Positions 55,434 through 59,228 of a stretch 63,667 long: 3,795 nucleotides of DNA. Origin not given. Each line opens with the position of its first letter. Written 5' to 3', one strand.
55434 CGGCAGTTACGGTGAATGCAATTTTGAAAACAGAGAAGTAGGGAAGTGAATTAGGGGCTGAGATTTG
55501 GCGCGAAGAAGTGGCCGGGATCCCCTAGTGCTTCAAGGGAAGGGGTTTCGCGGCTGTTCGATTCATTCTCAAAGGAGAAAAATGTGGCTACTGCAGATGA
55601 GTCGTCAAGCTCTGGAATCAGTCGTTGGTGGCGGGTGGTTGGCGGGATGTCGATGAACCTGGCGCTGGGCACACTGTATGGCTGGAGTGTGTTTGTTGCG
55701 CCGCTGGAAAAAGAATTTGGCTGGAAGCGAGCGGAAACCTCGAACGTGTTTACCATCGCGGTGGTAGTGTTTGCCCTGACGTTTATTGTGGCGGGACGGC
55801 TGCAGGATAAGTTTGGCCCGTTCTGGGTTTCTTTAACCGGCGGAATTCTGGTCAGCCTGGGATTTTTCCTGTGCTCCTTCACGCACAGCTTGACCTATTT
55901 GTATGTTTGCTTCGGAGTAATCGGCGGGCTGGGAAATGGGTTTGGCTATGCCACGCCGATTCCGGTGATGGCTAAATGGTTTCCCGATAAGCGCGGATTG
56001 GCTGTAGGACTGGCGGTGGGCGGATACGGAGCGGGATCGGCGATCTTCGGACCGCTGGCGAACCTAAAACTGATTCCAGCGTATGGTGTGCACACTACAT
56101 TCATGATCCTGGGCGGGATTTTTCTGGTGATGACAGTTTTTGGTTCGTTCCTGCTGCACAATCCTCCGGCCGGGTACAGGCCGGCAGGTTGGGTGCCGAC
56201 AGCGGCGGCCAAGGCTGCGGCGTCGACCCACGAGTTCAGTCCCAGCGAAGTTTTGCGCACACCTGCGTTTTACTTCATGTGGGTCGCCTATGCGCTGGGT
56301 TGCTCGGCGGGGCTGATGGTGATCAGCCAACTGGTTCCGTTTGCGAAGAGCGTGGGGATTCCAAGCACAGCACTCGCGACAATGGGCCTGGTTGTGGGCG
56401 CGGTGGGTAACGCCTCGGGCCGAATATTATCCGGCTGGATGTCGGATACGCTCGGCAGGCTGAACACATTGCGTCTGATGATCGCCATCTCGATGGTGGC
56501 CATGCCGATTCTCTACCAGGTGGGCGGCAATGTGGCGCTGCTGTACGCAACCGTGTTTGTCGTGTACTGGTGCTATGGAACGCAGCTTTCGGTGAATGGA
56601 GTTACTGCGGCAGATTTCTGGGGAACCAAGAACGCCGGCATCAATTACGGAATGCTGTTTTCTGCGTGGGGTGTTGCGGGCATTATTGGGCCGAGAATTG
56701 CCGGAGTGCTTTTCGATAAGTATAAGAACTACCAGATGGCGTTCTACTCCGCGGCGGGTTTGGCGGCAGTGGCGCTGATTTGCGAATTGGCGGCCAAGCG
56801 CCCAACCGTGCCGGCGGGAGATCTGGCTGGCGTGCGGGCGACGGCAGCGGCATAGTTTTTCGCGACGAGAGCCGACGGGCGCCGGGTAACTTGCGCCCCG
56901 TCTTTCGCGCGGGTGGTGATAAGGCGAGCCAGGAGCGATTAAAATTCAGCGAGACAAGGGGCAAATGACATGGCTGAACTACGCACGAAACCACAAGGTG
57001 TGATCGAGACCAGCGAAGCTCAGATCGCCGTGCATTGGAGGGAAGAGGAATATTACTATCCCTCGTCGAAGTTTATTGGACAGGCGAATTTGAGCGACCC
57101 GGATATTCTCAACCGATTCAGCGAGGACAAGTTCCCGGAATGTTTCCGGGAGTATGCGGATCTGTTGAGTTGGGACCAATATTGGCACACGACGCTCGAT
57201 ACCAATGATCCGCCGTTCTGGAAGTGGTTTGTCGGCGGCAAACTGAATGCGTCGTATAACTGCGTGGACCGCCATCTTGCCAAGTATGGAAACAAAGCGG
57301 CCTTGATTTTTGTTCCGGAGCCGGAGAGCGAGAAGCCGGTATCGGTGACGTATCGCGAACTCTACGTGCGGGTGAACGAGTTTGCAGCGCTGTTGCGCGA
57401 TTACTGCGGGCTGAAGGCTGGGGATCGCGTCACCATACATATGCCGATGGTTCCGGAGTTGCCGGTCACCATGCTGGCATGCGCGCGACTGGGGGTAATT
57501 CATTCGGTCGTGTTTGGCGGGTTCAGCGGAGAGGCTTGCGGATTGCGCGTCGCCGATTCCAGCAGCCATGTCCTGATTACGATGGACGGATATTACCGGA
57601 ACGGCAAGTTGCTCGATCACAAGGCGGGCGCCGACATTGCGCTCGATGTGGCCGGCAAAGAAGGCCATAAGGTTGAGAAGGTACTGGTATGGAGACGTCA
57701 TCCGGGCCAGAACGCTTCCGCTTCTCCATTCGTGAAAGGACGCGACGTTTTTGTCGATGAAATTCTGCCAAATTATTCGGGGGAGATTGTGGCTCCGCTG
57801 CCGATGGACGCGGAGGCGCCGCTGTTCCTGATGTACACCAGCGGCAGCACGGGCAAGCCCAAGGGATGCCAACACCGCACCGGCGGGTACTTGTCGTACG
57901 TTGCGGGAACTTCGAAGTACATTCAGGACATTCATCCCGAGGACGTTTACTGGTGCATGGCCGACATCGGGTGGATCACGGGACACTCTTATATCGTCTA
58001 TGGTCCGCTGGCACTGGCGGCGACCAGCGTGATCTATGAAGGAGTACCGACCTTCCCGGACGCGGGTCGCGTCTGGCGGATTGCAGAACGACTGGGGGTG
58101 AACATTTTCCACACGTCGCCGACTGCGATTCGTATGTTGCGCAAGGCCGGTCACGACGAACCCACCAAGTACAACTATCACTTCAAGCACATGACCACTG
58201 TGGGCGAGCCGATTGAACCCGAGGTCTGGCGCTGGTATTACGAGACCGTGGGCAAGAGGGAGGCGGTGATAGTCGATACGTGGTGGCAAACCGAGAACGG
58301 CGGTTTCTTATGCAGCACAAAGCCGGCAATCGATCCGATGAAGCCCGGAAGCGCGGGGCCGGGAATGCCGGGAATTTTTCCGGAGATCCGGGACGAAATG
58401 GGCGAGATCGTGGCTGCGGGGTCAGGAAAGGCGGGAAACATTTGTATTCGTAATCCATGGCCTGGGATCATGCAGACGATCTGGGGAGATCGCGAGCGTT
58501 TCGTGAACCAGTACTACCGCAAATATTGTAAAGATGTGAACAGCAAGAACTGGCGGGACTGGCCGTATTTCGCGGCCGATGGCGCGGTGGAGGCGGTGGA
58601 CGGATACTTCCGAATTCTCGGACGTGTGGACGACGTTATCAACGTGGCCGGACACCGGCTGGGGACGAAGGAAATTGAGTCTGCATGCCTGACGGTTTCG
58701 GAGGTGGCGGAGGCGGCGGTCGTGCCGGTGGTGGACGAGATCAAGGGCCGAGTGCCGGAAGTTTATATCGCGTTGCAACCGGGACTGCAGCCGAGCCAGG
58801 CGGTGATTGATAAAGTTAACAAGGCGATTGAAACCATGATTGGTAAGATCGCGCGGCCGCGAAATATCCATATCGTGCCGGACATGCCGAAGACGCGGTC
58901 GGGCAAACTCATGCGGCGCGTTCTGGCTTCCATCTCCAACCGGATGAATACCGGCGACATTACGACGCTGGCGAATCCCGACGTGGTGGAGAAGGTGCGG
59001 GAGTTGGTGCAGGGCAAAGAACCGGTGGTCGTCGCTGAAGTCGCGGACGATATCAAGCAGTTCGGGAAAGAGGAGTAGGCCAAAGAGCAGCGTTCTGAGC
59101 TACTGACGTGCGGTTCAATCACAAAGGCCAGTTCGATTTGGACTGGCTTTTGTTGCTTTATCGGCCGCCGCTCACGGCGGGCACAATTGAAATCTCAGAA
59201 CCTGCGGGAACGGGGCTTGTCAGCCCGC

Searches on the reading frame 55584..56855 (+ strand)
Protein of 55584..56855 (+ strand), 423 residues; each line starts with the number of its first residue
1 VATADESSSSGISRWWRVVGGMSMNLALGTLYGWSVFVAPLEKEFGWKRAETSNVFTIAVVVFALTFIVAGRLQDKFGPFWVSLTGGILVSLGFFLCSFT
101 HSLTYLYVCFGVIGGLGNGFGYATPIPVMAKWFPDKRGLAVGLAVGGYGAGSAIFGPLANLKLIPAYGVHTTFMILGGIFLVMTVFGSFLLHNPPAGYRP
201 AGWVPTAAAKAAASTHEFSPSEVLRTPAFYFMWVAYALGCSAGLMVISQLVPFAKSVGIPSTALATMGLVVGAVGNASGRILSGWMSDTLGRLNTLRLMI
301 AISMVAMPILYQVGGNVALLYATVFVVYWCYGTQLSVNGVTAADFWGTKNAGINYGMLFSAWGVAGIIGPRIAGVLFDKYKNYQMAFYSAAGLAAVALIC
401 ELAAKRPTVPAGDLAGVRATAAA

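Call 70: search_protein_families(library=pfam, proteins=[window:55584-56855:+], max_evalue=0.00001)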
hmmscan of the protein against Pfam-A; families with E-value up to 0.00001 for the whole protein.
window:55584-56855:+ (423 aa): 1 family
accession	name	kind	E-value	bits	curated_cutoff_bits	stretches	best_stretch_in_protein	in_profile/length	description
PF07690.21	MFS_1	-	4.4e-42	144.7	33.4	2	35-309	16-284/347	Major Facilitator Superfamily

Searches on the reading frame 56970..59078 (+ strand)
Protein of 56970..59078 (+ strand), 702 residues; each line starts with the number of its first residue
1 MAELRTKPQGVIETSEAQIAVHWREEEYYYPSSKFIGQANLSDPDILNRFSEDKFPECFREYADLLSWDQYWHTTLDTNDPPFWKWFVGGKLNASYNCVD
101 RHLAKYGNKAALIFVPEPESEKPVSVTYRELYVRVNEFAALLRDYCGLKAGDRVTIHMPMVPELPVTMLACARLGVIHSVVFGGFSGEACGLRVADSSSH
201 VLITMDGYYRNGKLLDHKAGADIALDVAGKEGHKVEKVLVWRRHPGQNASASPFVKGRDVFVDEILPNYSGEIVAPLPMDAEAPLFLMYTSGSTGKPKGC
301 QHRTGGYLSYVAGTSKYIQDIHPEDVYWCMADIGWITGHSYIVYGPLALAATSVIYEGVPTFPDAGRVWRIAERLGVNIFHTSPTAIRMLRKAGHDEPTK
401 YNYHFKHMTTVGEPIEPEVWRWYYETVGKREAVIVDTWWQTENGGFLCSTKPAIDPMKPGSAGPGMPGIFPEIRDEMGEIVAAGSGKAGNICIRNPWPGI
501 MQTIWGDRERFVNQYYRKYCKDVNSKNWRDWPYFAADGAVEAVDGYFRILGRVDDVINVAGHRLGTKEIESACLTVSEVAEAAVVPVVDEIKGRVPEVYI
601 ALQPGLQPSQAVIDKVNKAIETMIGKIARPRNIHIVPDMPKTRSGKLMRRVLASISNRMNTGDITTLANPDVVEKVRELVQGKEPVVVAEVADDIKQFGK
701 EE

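Call 70: search_protein_families(library=pfam, proteins=[window:56970-59078:+], max_evalue=0.00001)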
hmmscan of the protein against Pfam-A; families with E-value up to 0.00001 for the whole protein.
window:56970-59078:+ (702 aa): 3 families
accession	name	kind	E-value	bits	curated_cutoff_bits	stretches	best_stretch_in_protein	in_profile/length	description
PF00501.34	AMP-binding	-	1.3e-76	258.4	29.9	1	100-505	2-384/384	AMP-binding enzyme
PF13193.12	AMP-binding_C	-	3e-19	70.2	24.5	1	568-646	1-76/76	AMP-binding enzyme C-terminal domain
PF16177.11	ACAS_N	-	3.7e-14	52.7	27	1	49-98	6-55/55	Acetyl-coenzyme A synthetase N-terminus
